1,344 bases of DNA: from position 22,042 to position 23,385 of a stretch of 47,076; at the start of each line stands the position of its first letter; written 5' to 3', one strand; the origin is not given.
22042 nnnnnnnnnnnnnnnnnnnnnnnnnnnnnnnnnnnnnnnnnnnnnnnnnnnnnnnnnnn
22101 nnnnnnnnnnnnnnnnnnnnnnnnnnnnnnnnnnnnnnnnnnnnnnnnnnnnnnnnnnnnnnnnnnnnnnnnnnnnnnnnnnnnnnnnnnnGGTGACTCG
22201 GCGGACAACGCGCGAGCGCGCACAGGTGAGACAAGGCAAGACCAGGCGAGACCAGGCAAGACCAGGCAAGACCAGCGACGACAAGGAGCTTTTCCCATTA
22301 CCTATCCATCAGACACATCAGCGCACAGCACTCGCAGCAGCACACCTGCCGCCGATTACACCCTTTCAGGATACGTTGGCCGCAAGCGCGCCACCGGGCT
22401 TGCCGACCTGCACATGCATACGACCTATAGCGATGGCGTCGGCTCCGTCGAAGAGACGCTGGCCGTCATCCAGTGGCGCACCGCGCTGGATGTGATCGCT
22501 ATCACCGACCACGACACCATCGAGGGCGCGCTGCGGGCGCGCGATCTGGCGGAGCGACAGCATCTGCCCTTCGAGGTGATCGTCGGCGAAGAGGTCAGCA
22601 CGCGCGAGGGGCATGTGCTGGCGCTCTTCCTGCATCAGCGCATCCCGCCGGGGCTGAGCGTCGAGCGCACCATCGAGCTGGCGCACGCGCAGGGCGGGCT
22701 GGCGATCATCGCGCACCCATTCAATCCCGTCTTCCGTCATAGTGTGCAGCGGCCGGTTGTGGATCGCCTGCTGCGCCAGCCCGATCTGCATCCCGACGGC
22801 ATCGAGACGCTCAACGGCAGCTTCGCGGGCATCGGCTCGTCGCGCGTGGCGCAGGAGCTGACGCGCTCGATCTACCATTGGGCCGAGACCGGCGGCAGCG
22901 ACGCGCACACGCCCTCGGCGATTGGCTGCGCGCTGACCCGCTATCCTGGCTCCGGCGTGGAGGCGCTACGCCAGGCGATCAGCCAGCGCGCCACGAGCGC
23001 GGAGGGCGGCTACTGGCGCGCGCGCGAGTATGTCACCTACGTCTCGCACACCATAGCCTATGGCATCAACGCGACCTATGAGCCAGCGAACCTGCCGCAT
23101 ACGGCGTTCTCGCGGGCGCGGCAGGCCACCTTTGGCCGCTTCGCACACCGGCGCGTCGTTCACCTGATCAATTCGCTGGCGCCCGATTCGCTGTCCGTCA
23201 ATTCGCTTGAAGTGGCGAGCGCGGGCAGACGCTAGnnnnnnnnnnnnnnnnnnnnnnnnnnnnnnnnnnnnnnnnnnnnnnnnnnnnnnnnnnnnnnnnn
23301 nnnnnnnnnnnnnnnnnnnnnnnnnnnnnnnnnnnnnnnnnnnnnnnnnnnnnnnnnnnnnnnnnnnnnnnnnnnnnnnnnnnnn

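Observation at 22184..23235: PHP phosphoesterase embedded in the PI locus: candidate PI-phosphate phosphatase, with a non-canonical start codon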

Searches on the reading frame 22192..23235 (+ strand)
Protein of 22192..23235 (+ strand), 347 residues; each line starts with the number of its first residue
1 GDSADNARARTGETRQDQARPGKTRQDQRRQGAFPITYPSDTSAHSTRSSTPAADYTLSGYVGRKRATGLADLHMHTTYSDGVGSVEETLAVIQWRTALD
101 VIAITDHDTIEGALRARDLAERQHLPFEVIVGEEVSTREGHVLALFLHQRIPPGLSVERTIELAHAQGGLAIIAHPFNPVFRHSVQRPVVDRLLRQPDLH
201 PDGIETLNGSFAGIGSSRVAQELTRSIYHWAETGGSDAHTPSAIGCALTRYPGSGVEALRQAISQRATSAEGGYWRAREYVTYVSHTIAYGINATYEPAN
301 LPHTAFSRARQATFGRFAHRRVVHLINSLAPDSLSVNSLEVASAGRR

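Call 7: search_protein_families(library=pfam, proteins=[window:22192-23235:+], max_evalue=0.001)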
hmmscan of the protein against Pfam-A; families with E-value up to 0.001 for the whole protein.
window:22192-23235:+ (347 aa): 2 families
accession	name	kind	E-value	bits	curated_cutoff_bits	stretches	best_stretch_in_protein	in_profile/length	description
PF13263.12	PHP_C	-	3.5e-07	30.1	21.3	1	228-268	14-56/56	PHP-associated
PF02811.25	PHP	-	1.2e-06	29.3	26.4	1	72-138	1-66/164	PHP domain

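Call 8: find_homologous_proteins(query=window:22297-23232:+)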
Query window:22297-23232:+ (312 aa): 4264 proteins with E <= 0.001 among 8000 candidates; the best 120 are listed.
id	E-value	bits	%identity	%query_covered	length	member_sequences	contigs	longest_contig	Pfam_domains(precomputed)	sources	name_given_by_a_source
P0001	1.2e-158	545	86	95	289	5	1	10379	PF13263.13,PF02811.27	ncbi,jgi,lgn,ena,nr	ncbi:MAG TPA: PHP domain-containing protein [Ktedonobacterales bacterium]|jgi:hypothetical protein|n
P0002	1.6e-158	545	87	92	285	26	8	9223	PF13263.13,PF02811.27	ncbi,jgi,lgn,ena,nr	ncbi:MAG TPA: PHP-associated domain-containing protein [Ktedonobacterales bacterium]|nr:PHP-associat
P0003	4.5e-156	537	84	96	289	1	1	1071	PF13263.13,PF02811.27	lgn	-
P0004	2.1e-155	535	89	86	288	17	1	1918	PF13263.13,PF02811.27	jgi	jgi:predicted metal-dependent phosphoesterase TrpH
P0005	3.1e-154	531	90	86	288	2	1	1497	PF13263.13,PF02811.27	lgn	-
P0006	2.9e-153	528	84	91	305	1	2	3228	PF13263.13,PF02811.27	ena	-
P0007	7.4e-152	523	87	86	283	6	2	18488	PF13263.13,PF02811.27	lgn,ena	-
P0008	7.1e-151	520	79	99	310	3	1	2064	PF13263.13,PF02811.27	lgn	-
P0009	5.0e-150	517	81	94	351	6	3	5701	PF13263.13,PF02811.27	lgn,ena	-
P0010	2.5e-149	515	83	90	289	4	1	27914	PF13263.13,PF02811.27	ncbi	ncbi:MAG TPA: PHP-associated domain-containing protein [Ktedonobacterales bacterium]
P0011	4.3e-148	511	86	86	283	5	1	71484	PF13263.13,PF02811.27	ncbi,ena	-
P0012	4.9e-148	510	86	88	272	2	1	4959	PF13263.13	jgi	-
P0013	4.3e-145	501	87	82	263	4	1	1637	PF13263.13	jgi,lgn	jgi:hypothetical protein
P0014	1.9e-143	495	79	91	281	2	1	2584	PF13263.13,PF02811.27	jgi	jgi:hypothetical protein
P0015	1.5e-142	492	80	91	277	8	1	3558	PF13263.13,PF02811.27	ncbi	-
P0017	8.2e-138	477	81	88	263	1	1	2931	PF13263.13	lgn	-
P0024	6.8e-130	451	78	82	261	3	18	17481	PF13263.13,PF02811.27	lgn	-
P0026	1.6e-125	436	75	84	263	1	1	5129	PF02811.27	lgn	-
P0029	6.8e-122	425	76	82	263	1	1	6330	PF13263.13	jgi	jgi:hypothetical protein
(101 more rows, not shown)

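Call 9: search_protein_families(library=ncbifam, proteins=[window:22297-23232:+], max_evalue=0.01)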
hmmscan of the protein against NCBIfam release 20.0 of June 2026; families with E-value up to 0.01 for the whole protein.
window:22297-23232:+ (312 aa): 9 families
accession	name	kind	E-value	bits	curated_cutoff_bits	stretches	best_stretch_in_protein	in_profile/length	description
NF038032.1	CehA_McbA_metalo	domain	5.3e-20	72.1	80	1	36-207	5-182/315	CehA/McbA family metallohydrolase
NF047791.1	RNaseRnm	equivalog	4.6e-15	55.6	375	1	35-103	2-69/275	RNase RNM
NF041577.1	nside_bi_sphtase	equivalog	1.1e-12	47.7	400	1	36-102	4-67/276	3',5'-nucleoside bisphosphate phosphatase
NF041661.1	Cycl_ph_dihydrol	equivalog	9.3e-09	35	500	1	37-110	1-77/259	phosphoribosyl 1,2-cyclic phosphate 1,2-diphosphodiesterase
NF006251.0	PRK08392.1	equivalog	4.1e-06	26.4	212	1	36-73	2-38/216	hypothetical protein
NF006375.0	PRK08609.1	equivalog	7.3e-06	24.8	426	1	36-73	337-373/571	DNA polymerase/3'-5' exonuclease PolX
NF045780.1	TrlF_fam_ATP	equivalog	9.8e-05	21.2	350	1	36-112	8-97/944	TrlF family AAA-like ATPase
NF004225.0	PRK05672.1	subfamily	0.00062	17.9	939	1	34-102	5-72/1047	error-prone DNA polymerase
NF006702.0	PRK09248.1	domain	0.008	15.7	264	0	36-73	5-42/246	PHP domain-containing protein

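Call 11: find_related_loci(query=A1, collection=genome_contigs, flank=6000)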
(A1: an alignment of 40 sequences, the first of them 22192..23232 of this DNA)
Query A1 (347 aa) in genome_contigs; peptide patterns used: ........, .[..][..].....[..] (x = any residue, [..] = any of these).
599 stretches matched a pattern (row limit reached: there are more); 414 encode a relative of the query (tblastn E <= 1e-3); the best 80 are kept; 80 distinct loci.
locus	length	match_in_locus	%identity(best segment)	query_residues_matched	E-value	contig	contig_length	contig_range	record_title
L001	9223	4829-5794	81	26-347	3e-171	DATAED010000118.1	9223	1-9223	MAG TPA_asm: Ktedonobacterales bacterium isolate SMAG_U6768 k141_2910784, whole genome shotgun sequence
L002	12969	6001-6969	76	19-347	2e-156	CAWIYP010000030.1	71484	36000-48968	MAG: uncultured Chloroflexia bacterium isolate MFD05942.bin.2.246 genome assembly, contig: contig_63693, whole genome sh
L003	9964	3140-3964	75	63-347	3e-137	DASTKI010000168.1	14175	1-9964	MAG TPA_asm: Ktedonobacterales bacterium isolate SMAG_U2012 k141_315545, whole genome shotgun sequence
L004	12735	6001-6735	81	62-306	9e-130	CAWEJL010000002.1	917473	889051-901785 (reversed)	MAG: uncultured Chloroflexia bacterium isolate MFD05942.bin.2.169 genome assembly, contig: contig_12798, whole genome sh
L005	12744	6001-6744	68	69-321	2e-111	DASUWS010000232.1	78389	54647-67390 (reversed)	MAG TPA_asm: Ktedonobacterales bacterium isolate SMAG_U1849 k141_844319, whole genome shotgun sequence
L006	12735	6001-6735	67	64-308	6e-109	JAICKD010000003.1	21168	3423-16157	MAG: Ktedonobacterales bacterium isolate GZL_HY_2_bin.35 k141_497060_length_21168_cov_153.1644, whole genome shotgun seq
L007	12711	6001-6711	69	58-297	1e-107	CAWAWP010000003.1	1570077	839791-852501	MAG: uncultured Chloroflexia bacterium isolate MFD05502.bin.1.39 genome assembly, contig: contig_11942, whole genome sho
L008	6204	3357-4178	62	35-308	2e-107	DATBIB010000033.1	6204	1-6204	MAG TPA_asm: Ktedonobacterales bacterium isolate SMAG_U3883 k141_46390, whole genome shotgun sequence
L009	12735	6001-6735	66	64-308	1e-106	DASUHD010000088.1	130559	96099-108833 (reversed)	MAG TPA_asm: Ktedonobacterales bacterium isolate SMAG_U1423 k141_1018616, whole genome shotgun sequence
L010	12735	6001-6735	66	64-308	8e-107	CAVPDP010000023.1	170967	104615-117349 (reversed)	MAG: uncultured Chloroflexia bacterium isolate MFD00031.bin.2.123 genome assembly, contig: contig_43952, whole genome sh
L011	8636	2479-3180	70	64-297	1e-103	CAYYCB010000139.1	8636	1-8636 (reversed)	MAG TPA_asm: uncultured Ktedonobacterales bacterium isolate SRP272529_co2_235 genome assembly, contig: NODE_15268_length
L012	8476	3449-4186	63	70-315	2e-101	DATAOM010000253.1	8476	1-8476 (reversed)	MAG TPA_asm: Ktedonobacterales bacterium isolate SMAG_U7045 k141_4847902, whole genome shotgun sequence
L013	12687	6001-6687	69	69-297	5e-100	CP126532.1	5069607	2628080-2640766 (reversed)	MAG: Ktedonobacterales bacterium isolate bin_006 chromosome, complete genome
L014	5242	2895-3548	69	69-286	5e-92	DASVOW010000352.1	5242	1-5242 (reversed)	MAG TPA_asm: Ktedonobacterales bacterium isolate SMAG_U3163 k141_64666, whole genome shotgun sequence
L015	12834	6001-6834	54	58-332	2e-86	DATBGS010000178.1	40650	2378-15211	MAG TPA_asm: Ktedonobacterales bacterium isolate SMAG_U3844 k141_3933565, whole genome shotgun sequence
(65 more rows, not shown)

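Call 15: find_related_loci(query=window:22375-23232:+, collection=metagenome_contigs, flank=4000)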
Query window:22375-23232:+ (286 aa) in metagenome_contigs; peptide patterns used: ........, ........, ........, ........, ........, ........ (x = any residue, [..] = any of these).
600 stretches matched a pattern (row limit reached: there are more); 408 encode a relative of the query (tblastn E <= 1e-3); the best 80 are kept; 80 distinct loci.
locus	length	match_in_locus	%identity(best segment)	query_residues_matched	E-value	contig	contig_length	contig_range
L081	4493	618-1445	87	1-286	4e-168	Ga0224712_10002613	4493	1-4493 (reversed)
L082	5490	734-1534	90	2-268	2e-163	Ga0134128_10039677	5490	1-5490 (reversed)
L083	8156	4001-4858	85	2-286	3e-160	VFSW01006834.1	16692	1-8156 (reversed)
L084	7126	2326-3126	87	2-268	5e-157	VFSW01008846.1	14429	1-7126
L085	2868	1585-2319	71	4-254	9e-122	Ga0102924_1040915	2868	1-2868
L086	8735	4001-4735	67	3-247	2e-109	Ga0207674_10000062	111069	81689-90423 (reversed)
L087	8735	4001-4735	67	3-247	2e-109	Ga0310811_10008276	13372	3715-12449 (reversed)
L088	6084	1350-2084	67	3-247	2e-109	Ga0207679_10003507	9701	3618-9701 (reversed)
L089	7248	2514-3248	67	3-247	2e-109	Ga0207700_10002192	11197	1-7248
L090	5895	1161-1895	67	3-247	2e-109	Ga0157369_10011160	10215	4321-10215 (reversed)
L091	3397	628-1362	67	3-247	8e-111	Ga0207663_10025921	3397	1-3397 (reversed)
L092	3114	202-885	70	3-230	4e-111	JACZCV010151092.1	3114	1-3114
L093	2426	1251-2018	64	4-264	6e-113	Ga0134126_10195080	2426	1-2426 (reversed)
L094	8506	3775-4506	67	7-250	5e-107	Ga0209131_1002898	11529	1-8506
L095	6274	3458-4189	67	7-250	5e-107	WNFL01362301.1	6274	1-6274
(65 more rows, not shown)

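Call 24: find_encoding_contigs(protein=P0013, flank=1500, max_places=2)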
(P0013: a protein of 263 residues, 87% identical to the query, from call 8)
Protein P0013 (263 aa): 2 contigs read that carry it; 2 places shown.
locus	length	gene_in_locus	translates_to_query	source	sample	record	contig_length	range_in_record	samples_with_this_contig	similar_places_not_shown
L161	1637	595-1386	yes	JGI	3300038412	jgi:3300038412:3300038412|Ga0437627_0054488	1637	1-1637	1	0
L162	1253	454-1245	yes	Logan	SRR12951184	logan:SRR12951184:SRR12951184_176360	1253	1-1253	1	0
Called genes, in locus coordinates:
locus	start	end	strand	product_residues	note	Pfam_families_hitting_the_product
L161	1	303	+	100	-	?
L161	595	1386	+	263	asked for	PF13263:PHP_C (weak)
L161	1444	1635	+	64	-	?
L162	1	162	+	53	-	?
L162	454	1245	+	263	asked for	PF13263:PHP_C (weak)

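Call 25: find_encoding_contigs(protein=P0017, flank=1500, max_places=2)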
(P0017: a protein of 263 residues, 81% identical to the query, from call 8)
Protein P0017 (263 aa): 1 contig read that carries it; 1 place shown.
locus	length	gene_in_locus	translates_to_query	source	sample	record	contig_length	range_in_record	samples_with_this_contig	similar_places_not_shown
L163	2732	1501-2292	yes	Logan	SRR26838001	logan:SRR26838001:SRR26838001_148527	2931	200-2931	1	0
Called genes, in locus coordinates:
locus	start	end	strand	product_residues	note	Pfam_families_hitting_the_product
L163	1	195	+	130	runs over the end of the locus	?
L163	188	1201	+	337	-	PF03279:Lip_A_acyltrans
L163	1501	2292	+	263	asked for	PF13263:PHP_C (weak)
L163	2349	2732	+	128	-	?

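Call 26: find_encoding_contigs(protein=P0024, flank=1500, max_places=2)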
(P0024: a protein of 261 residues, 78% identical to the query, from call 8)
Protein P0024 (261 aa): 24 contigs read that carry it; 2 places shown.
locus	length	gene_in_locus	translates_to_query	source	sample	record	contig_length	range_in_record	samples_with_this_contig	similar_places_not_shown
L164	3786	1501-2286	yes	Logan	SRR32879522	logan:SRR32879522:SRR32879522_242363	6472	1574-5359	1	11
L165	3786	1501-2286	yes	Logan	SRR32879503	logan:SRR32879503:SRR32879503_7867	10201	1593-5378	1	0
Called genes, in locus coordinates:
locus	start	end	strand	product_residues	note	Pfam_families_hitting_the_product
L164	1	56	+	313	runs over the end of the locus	PF03279:Lip_A_acyltrans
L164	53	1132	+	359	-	PF03279:Lip_A_acyltrans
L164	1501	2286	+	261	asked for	PF02811:PHP (weak), PF13263:PHP_C (weak)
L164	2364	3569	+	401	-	PF13439:Glyco_transf_4, PF13579:Glyco_trans_4_4, PF00534:Glycos_transf_1, PF13692:Glyco_trans_1_4, PF13524:Glyco_trans_1_2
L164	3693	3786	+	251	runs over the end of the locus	PF01066:CDP-OH_P_transf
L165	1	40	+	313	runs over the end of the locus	PF03279:Lip_A_acyltrans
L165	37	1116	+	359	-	PF03279:Lip_A_acyltrans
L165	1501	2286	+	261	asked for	PF02811:PHP (weak), PF13263:PHP_C (weak)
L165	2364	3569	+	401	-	PF13439:Glyco_transf_4, PF13579:Glyco_trans_4_4, PF00534:Glycos_transf_1, PF13692:Glyco_trans_1_4, PF13524:Glyco_trans_1_2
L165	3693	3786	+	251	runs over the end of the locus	PF01066:CDP-OH_P_transf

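Call 27: find_encoding_contigs(protein=P0026, flank=1500, max_places=2)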
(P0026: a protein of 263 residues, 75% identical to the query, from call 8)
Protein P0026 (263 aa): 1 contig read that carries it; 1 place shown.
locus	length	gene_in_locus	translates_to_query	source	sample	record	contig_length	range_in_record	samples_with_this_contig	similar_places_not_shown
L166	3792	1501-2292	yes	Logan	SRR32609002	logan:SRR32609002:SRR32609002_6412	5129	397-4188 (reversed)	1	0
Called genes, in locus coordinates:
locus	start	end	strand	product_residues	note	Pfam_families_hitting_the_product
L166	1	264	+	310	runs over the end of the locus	PF03279:Lip_A_acyltrans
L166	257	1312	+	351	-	PF03279:Lip_A_acyltrans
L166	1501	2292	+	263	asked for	PF02811:PHP (weak)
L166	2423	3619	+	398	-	PF13439:Glyco_transf_4, PF13579:Glyco_trans_4_4, PF00534:Glycos_transf_1, PF13524:Glyco_trans_1_2, PF13692:Glyco_trans_1_4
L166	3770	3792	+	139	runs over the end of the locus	?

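Call 28: find_encoding_contigs(protein=P0029, flank=1500, max_places=2)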
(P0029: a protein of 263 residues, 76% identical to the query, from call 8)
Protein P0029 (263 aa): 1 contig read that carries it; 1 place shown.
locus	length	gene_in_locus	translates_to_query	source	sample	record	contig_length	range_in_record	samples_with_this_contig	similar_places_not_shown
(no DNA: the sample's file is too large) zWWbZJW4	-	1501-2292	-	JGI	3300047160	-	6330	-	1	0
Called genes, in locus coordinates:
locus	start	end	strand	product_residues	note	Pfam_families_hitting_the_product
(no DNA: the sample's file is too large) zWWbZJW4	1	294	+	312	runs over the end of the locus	PF03279:Lip_A_acyltrans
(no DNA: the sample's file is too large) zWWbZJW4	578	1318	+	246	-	PF03279:Lip_A_acyltrans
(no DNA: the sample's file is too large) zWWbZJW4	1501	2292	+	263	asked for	PF13263:PHP_C (weak)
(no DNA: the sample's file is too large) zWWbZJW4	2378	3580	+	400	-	PF13439:Glyco_transf_4, PF13579:Glyco_trans_4_4, PF00534:Glycos_transf_1, PF13692:Glyco_trans_1_4, PF13524:Glyco_trans_1_2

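Call 30: search_solved_structures(query=window:22297-23232:+, max_evalue=0.01, show_alignments=2)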
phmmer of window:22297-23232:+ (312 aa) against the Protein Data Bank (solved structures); distinct sequences matched with E-value up to 0.01: 5.
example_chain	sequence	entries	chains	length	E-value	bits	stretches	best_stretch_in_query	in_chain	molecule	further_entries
7ug9_A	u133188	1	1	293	2e-10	43.8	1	35-107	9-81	5'-3' exoribonuclease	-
9etk_A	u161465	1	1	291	5.5e-09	39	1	36-103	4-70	Metal-dependent phosphoesterases (PHP family)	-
2yb1_A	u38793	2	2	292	2.1e-05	27.3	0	36-106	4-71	AMIDOHYDROLASE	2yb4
3e0f_A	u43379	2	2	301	0.00025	23.8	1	37-107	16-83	Putative Metal-dependent Phosphoesterase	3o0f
2anu_A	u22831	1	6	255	0.00034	23.3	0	35-80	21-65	hypothetical protein TM0559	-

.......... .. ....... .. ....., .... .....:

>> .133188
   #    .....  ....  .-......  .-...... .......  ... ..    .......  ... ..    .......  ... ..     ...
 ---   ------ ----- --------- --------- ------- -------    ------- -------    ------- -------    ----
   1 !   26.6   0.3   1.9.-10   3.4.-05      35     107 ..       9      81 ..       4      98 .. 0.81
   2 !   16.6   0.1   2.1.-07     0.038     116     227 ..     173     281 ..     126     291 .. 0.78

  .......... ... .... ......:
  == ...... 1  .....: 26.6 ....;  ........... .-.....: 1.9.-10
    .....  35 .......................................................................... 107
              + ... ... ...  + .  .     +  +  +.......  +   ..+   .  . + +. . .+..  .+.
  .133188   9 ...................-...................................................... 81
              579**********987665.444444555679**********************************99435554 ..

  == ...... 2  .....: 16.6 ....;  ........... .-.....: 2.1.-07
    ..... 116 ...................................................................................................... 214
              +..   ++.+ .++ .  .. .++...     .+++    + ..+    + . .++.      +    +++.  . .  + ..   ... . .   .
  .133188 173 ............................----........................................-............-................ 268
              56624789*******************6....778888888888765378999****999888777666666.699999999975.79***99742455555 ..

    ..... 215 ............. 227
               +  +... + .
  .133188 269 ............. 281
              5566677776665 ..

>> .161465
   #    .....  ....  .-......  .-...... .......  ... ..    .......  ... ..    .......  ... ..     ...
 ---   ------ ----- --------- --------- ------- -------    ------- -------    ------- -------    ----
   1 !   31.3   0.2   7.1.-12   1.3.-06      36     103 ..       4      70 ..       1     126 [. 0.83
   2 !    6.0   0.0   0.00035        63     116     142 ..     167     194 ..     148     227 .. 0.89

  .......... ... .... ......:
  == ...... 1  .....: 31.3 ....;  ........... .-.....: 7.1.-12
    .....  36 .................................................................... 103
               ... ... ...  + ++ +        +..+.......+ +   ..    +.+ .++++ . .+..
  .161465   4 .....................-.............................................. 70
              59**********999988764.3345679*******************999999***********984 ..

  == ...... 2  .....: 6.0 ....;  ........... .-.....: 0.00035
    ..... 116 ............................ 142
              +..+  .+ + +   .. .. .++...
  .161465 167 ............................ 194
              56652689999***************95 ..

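Call 41: predict_structure(alignment_id=A3)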
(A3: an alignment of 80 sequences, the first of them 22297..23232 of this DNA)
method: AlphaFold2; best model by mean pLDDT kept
length: 312 residues; sequences in the alignment: 80
mean_pLDDT: 81.3   pTM: 0.77
mean pLDDT of the five models: 81.3, 80.8, 78.2, 76.8, 75.2
residues with pLDDT >= 90: 164; 70-90: 70; 50-70: 38; < 50: 40
segments of 3 or more residues with pLDDT < 50: 1-10, 12-22, 177-179, 298-312
pLDDT, mean of each block of 10 residues (from residue 1): 44 44 55 95 93 93 95 98 98 98 97 98 98 97 81 94 94 68 85 94 86 95 98 90 76 72 71 71 65 53 38 32
secondary structure, 60 per line:
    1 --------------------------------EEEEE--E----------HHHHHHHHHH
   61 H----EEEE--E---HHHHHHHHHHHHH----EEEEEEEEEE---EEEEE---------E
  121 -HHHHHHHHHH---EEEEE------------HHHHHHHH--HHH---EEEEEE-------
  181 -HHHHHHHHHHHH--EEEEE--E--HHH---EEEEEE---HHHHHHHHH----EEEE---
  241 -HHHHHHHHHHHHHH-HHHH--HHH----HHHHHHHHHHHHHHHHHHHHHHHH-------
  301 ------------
elements in order: E33-37 H51-61 E66-69 H76-88 E93-102 E106-110 H122-131 E135-139 H152-159 E168-173 H182-193 E196-200 E212-217 H221-229 E234-237 H242-255 H257-260 H270-293
